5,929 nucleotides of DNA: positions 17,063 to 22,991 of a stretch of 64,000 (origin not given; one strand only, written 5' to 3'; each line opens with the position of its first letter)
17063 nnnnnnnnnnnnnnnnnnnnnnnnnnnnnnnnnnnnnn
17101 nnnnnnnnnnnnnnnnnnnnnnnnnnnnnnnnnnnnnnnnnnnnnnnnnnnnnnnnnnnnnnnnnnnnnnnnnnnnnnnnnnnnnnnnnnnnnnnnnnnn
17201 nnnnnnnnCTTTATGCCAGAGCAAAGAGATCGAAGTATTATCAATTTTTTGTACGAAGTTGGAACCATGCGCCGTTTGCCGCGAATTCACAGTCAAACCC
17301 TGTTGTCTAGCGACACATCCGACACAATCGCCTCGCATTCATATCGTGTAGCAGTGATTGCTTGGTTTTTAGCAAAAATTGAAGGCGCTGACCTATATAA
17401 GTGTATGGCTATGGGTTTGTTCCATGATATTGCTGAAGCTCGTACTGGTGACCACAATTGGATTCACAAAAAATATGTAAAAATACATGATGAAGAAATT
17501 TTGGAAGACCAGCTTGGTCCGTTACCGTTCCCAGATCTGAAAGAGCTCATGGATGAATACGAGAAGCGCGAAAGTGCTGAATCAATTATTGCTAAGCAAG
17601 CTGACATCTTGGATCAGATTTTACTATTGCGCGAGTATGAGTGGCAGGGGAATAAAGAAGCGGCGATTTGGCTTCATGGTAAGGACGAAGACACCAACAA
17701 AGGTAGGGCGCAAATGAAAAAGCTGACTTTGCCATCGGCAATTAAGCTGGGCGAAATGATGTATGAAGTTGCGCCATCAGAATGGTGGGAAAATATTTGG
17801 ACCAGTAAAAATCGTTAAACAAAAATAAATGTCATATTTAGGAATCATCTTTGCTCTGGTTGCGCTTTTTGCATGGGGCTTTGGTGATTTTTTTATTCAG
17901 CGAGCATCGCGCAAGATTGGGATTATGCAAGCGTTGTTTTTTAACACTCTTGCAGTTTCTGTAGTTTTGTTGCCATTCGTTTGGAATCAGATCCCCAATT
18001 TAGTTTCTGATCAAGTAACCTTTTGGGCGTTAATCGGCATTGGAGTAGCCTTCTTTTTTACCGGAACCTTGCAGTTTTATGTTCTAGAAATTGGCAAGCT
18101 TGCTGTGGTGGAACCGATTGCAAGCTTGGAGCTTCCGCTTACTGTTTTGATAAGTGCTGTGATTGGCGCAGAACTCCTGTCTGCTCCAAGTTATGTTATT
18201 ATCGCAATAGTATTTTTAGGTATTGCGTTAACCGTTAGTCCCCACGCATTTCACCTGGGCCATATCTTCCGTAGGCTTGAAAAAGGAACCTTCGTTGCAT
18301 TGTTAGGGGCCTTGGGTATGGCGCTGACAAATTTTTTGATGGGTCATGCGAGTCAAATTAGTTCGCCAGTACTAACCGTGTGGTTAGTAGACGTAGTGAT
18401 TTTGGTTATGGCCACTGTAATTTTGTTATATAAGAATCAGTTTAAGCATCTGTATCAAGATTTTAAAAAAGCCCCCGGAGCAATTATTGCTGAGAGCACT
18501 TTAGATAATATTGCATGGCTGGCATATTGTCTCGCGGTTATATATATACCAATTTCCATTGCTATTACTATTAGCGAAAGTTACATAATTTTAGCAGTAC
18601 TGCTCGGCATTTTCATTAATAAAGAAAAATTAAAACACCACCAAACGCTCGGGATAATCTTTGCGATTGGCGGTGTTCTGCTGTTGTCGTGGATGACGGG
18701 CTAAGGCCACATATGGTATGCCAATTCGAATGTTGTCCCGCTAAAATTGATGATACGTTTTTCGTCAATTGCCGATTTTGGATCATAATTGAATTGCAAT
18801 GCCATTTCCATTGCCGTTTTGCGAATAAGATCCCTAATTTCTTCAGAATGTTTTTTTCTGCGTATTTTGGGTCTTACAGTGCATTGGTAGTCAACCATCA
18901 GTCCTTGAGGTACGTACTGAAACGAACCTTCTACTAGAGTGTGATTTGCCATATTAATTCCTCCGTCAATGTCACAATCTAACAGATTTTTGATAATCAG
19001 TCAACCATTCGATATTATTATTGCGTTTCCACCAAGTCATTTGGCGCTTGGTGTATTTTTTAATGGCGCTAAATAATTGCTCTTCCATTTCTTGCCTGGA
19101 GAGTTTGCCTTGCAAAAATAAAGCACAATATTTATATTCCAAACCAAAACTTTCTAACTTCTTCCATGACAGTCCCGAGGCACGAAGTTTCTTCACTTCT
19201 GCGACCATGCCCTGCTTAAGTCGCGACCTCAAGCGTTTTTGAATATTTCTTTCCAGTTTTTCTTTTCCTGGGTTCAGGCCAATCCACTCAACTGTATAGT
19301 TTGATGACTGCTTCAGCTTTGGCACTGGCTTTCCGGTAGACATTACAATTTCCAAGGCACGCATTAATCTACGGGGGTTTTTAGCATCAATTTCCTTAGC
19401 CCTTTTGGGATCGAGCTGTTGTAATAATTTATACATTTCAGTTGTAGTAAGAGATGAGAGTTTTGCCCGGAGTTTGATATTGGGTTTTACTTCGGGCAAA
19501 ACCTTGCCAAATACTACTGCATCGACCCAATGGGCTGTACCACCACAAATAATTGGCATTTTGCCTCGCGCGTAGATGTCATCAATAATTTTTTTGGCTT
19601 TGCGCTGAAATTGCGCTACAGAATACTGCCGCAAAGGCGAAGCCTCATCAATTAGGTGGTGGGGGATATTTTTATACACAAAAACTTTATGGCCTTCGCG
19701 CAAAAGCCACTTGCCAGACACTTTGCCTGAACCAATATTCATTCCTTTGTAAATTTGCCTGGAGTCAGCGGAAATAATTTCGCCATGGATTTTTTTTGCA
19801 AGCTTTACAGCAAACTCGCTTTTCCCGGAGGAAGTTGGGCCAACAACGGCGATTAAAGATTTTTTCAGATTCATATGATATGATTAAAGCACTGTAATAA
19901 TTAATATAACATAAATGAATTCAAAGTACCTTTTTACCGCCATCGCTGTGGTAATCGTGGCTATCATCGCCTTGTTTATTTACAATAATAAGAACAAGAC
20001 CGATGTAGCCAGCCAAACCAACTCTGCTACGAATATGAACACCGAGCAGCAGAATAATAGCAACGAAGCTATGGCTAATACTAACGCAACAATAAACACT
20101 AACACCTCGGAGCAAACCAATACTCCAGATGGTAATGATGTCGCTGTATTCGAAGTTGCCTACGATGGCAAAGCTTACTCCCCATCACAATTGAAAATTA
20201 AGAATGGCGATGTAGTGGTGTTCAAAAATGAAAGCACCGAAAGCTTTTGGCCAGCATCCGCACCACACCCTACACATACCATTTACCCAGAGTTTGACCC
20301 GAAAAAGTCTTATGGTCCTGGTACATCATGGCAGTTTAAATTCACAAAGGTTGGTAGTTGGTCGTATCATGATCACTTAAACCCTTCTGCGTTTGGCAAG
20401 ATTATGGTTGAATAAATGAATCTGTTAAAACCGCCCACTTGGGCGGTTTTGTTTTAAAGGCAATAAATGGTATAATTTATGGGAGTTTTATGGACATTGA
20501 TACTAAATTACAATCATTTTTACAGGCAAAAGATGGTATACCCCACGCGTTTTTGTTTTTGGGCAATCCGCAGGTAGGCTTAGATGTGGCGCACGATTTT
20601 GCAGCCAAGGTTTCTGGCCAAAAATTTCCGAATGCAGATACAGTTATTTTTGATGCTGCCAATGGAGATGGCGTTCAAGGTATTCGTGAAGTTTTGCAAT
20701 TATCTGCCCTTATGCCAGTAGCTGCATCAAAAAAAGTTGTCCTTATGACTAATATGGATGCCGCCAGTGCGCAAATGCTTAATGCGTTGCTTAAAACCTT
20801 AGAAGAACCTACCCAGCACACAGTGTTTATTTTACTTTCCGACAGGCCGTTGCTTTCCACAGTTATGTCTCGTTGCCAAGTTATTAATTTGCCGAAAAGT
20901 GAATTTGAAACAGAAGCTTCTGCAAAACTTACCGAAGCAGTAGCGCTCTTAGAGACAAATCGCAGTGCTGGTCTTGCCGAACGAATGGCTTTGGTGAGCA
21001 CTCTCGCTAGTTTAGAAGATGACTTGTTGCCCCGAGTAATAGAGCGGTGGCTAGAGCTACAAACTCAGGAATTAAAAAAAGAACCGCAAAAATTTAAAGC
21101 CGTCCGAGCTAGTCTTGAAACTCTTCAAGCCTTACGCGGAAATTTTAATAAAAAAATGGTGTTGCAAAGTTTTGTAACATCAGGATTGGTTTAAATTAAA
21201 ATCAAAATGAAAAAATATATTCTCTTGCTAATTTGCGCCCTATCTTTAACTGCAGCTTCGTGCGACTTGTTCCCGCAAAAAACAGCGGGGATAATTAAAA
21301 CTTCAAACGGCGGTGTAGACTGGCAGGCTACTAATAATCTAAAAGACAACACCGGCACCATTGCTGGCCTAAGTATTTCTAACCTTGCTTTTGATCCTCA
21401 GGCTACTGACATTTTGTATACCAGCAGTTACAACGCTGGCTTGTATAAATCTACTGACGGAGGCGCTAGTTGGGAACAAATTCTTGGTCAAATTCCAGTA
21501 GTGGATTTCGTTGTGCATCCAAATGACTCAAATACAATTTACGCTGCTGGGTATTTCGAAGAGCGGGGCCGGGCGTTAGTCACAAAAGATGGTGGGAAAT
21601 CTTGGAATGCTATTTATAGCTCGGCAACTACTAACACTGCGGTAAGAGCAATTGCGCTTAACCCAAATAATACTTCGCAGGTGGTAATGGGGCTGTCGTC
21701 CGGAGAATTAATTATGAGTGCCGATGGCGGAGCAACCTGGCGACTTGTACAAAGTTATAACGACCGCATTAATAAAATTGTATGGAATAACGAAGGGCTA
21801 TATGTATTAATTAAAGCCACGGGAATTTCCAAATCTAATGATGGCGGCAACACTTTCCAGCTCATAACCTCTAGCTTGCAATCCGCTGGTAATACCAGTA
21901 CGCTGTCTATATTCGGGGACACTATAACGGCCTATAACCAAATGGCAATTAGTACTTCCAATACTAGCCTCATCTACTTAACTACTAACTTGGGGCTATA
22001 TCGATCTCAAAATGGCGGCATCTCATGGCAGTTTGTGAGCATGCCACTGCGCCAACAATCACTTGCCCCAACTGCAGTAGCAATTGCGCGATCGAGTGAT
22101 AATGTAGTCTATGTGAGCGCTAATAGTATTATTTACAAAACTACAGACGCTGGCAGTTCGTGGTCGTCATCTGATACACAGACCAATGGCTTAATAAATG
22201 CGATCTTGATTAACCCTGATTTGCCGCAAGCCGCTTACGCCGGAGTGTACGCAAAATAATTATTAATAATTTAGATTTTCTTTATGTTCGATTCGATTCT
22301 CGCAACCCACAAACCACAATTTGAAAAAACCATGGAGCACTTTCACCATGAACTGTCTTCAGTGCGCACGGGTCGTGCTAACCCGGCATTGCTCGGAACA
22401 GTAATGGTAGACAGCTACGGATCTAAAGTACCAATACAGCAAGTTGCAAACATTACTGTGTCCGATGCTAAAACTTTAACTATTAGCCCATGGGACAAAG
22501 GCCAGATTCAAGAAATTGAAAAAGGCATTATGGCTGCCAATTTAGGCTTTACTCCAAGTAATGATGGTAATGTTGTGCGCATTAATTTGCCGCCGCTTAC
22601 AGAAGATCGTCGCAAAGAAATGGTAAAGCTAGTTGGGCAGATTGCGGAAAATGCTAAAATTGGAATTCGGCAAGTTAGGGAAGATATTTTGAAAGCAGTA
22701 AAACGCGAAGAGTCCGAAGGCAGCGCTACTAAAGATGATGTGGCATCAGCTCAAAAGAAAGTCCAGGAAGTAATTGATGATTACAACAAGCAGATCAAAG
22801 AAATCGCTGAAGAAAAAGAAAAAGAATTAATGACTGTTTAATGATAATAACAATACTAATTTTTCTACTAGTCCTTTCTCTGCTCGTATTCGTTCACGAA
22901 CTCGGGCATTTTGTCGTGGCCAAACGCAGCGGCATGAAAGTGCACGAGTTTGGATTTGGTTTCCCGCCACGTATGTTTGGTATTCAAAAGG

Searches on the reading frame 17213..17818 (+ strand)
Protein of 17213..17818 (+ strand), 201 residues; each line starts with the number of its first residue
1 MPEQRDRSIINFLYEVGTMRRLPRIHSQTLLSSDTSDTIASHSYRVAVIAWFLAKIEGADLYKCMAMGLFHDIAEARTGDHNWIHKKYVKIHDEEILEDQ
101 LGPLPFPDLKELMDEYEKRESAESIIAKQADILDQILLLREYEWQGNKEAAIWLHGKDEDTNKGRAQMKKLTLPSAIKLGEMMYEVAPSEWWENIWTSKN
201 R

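Call 49: search_protein_families(library=pfam, proteins=[window:17213-17818:+], max_evalue=0.001)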
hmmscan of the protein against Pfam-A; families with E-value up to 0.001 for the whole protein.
window:17213-17818:+ (201 aa): 3 families
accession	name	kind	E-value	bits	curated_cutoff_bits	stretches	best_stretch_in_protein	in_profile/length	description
PF13023.12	HD_3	-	1.3e-22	80.9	22.5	1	31-156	15-148/165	HD domain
PF12917.13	YfbR-like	-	1.9e-10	41.2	25.9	1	18-149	5-151/182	5'-deoxynucleotidase YfbR-like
PF01966.28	HD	-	2.5e-08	34.6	22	1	40-134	2-114/116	HD domain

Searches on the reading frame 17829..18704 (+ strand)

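Call 49: search_protein_families(library=pfam, proteins=[window:17829-18704:+], max_evalue=0.001)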
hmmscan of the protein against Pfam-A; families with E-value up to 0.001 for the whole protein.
window:17829-18704:+ (291 aa): 2 families
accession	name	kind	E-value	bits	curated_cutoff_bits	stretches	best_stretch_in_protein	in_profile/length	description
PF00892.27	EamA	-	2.2e-23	83.5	28.2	2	4-136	2-134/135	EamA-like transporter family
PF10639.15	TMEM234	-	0.00012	22.6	30.1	0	228-286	53-112/113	Putative transmembrane family 234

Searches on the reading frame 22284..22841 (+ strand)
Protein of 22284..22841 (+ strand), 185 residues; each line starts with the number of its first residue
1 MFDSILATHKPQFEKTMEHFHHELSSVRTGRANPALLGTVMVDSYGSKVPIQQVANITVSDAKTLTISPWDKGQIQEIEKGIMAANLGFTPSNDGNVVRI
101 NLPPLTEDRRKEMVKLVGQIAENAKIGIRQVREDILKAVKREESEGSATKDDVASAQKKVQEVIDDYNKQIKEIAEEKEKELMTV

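Call 50: search_protein_families(library=pfam, proteins=[window:22284-22841:+], max_evalue=0.001)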
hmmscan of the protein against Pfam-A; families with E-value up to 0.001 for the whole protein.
window:22284-22841:+ (185 aa): 1 family
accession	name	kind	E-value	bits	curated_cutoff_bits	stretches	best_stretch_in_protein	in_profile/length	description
PF01765.24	RRF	-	1.6e-61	207.4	29.7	1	21-183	2-164/164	Ribosome recycling factor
